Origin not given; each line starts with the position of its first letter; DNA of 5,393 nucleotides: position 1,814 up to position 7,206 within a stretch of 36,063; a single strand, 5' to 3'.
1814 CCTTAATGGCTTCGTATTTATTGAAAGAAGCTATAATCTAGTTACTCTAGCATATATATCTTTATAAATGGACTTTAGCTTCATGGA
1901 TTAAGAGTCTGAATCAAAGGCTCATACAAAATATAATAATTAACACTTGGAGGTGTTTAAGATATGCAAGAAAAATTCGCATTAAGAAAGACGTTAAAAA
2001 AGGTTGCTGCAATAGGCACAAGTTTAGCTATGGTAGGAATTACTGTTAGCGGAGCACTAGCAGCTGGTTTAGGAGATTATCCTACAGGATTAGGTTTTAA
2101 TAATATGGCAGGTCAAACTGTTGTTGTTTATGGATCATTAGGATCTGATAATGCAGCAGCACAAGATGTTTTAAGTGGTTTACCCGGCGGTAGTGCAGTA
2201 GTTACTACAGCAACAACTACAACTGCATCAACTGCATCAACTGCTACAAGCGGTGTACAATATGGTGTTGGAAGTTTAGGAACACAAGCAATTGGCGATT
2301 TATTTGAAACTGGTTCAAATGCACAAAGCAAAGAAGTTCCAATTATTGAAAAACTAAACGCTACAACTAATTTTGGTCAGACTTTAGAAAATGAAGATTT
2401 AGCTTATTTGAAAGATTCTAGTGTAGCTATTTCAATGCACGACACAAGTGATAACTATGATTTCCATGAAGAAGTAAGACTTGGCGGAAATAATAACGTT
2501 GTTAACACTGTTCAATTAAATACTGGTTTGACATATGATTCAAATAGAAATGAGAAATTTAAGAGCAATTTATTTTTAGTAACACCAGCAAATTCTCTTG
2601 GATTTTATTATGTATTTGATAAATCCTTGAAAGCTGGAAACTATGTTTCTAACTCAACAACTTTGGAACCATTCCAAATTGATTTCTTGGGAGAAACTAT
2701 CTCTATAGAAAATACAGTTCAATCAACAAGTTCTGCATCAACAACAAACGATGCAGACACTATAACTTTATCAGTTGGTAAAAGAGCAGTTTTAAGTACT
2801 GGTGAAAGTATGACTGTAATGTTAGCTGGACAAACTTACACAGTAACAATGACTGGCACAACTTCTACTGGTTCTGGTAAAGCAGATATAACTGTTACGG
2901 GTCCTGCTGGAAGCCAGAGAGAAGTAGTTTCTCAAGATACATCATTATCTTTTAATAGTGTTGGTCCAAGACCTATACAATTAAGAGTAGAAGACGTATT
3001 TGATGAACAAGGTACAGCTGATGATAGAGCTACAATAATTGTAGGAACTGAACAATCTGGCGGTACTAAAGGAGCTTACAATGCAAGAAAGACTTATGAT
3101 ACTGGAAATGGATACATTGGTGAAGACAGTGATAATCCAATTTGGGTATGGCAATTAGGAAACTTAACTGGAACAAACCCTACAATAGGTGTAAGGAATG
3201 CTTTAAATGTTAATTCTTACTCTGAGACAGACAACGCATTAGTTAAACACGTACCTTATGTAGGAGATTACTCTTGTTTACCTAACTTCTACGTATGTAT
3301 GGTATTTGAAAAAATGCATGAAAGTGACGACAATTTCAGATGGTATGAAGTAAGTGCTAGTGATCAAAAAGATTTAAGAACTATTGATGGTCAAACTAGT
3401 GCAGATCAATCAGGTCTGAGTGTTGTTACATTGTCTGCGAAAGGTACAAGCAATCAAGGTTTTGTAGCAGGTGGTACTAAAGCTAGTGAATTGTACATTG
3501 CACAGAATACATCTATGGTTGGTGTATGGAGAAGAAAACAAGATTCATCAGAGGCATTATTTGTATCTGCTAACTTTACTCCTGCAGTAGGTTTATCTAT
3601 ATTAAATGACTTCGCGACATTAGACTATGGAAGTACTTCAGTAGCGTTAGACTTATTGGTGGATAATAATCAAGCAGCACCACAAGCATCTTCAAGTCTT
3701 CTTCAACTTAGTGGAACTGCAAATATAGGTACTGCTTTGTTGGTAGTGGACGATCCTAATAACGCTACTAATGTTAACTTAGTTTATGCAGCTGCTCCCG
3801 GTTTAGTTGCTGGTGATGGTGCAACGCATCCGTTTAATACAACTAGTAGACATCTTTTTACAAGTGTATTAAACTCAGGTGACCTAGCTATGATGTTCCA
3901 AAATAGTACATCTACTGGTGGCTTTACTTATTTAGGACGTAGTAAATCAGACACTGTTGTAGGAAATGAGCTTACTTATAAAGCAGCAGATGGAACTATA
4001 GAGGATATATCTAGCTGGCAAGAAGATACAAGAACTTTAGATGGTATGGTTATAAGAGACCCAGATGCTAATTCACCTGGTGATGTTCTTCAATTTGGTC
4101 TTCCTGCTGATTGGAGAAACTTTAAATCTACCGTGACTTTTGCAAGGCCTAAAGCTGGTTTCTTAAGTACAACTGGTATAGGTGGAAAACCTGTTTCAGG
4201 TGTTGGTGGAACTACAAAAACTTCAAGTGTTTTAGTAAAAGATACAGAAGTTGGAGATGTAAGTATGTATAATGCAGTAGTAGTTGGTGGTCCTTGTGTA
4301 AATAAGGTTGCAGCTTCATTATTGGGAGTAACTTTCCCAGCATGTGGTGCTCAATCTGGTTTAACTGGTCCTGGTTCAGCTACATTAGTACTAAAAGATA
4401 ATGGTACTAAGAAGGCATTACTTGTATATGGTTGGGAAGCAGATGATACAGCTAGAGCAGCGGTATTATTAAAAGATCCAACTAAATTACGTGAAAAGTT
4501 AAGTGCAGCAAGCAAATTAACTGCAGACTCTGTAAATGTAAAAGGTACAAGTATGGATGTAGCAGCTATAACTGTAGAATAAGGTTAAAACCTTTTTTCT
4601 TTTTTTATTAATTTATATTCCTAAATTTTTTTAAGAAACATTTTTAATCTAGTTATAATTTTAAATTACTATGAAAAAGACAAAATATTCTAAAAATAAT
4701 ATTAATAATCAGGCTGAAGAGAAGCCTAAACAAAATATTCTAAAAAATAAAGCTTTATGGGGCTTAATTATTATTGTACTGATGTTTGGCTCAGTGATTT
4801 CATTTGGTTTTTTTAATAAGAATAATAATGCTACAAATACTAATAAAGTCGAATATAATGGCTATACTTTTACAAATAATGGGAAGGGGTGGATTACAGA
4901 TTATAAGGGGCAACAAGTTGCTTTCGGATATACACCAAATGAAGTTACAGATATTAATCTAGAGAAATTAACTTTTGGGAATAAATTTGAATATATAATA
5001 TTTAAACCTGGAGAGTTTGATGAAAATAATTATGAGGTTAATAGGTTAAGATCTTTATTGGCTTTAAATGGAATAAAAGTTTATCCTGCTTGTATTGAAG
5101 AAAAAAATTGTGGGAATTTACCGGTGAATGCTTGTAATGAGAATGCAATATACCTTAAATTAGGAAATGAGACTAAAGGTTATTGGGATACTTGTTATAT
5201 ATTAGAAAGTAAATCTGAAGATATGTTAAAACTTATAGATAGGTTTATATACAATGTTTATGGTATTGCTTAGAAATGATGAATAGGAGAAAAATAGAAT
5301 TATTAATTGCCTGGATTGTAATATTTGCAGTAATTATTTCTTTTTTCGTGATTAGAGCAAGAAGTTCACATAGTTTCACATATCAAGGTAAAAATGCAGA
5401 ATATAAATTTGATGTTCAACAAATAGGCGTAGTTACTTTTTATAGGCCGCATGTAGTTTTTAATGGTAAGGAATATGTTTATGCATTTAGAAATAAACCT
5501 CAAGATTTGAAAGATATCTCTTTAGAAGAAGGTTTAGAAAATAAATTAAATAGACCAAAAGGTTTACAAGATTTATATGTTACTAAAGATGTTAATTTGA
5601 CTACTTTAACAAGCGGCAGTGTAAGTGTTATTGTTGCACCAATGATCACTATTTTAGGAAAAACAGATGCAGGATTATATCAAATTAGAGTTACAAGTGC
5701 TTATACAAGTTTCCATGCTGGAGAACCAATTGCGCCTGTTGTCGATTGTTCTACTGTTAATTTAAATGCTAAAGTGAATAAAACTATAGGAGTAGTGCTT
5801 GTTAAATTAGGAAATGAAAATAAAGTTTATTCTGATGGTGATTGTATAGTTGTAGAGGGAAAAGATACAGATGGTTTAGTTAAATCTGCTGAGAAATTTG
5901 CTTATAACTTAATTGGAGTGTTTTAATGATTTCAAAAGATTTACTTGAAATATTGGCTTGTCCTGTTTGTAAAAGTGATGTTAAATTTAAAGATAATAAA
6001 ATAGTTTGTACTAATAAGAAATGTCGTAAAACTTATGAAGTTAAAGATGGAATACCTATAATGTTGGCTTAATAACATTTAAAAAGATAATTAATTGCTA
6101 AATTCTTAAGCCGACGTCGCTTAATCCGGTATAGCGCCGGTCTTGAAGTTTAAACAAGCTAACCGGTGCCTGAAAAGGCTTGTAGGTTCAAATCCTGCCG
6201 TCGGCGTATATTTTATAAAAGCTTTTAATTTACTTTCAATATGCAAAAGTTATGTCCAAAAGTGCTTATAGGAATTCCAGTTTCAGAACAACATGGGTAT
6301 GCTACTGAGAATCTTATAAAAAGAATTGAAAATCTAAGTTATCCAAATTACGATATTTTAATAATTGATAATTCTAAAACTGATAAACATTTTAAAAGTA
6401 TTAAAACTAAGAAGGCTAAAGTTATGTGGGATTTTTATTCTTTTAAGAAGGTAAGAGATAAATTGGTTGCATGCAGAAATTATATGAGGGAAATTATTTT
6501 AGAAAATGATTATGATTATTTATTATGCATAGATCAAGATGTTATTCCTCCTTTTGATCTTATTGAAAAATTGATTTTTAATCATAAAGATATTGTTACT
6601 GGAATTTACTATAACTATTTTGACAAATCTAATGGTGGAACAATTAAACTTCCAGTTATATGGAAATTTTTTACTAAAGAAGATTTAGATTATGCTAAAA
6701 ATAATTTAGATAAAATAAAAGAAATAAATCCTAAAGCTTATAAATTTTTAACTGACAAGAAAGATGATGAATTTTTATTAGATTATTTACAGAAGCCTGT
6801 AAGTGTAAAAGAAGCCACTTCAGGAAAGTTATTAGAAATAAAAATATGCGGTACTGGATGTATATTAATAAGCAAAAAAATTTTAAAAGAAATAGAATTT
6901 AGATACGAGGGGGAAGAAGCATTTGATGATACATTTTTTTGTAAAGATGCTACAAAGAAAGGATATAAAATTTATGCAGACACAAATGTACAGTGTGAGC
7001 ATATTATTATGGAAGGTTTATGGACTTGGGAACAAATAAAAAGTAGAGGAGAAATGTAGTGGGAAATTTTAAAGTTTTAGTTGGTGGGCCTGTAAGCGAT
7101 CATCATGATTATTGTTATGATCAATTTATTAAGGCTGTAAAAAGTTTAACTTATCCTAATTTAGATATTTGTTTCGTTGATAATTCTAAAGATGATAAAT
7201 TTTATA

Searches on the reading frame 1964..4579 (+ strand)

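Call 20: search_protein_families(library=pfam, proteins=[window:1964-4579:+], max_evalue=0.001)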
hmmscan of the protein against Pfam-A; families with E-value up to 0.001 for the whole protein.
window:1964-4579:+ (872 aa): 1 family
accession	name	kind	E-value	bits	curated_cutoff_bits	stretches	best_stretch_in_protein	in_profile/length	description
PF05124.17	S_layer_C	-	5.2e-05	23.4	23.9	1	551-836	83-173/177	S-layer like family, outer domain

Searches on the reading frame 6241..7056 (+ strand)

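Call 20: search_protein_families(library=pfam, proteins=[window:6241-7056:+], max_evalue=0.001)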
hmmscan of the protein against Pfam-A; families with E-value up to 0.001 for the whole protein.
window:6241-7056:+ (272 aa): 2 families
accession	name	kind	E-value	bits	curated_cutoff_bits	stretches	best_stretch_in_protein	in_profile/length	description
PF03452.20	Anp1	-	4e-07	30.2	28.8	1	50-129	96-177/263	Anp1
PF00535.33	Glycos_transf_2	-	8.2e-06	26.3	23.3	1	24-138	15-130/168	Glycosyl transferase family 2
